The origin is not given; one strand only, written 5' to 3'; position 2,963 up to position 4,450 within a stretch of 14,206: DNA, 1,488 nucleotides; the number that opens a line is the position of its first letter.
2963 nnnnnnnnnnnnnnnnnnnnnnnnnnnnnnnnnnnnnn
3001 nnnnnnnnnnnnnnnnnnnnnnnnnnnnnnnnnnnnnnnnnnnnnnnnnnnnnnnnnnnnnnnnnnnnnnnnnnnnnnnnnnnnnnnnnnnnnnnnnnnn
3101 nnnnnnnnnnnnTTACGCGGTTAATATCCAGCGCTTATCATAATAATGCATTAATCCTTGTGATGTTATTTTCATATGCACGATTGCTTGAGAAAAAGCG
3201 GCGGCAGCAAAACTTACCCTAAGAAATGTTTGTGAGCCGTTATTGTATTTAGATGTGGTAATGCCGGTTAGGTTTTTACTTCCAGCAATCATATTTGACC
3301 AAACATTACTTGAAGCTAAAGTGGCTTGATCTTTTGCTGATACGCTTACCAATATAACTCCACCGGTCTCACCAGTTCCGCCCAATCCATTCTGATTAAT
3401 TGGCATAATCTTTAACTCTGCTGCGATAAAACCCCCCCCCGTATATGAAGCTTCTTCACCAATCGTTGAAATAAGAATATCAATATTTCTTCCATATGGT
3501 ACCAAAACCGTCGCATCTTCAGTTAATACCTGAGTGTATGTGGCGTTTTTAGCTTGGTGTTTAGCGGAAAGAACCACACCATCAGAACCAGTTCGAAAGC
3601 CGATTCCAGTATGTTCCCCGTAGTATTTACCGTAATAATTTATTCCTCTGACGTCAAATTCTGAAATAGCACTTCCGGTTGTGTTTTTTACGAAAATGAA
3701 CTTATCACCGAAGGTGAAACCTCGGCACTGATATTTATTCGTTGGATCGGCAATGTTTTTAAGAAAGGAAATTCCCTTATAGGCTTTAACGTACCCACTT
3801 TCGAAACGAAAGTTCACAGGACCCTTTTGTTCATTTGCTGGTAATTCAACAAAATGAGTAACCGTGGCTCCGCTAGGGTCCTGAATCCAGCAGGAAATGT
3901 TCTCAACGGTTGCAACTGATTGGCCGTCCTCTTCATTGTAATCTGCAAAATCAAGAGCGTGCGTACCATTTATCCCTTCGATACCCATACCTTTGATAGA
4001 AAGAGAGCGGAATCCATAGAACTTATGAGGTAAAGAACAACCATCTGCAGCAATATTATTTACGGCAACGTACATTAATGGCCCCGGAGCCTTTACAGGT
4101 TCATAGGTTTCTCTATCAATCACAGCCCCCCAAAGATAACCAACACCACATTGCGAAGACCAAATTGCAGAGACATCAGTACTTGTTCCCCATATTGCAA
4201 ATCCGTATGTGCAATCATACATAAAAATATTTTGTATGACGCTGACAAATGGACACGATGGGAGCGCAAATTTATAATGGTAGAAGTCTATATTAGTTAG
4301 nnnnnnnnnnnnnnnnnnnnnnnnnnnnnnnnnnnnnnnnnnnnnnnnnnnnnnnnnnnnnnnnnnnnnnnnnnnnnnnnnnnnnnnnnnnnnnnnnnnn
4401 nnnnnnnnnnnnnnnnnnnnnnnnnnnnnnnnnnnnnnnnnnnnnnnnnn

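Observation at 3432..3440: G9/C9 homopolymer inside the tailspike coding region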

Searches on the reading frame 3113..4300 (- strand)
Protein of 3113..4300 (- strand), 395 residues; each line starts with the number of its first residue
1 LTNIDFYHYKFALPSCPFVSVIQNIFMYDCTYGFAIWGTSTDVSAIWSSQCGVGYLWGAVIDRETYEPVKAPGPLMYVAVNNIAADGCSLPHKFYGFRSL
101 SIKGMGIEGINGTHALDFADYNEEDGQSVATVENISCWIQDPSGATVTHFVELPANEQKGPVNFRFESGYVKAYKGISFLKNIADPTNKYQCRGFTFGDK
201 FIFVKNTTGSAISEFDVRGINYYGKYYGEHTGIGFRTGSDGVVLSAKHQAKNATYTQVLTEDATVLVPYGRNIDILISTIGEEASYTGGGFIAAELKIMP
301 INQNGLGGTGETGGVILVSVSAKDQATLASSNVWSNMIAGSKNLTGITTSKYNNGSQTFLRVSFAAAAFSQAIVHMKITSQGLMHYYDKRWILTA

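Call 21: find_related_loci(query=window:3113-4300:-, collection=viral_contigs, flank=3000)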
Query window:3113-4300:- (395 aa) in viral_contigs; peptide patterns used: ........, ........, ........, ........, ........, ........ (x = any residue, [..] = any of these).
6 stretches matched a pattern; 1 encode a relative of the query (tblastn E <= 1e-3); 1 distinct loci.
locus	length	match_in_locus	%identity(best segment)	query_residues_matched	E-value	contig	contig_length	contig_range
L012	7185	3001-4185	98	1-395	0e+0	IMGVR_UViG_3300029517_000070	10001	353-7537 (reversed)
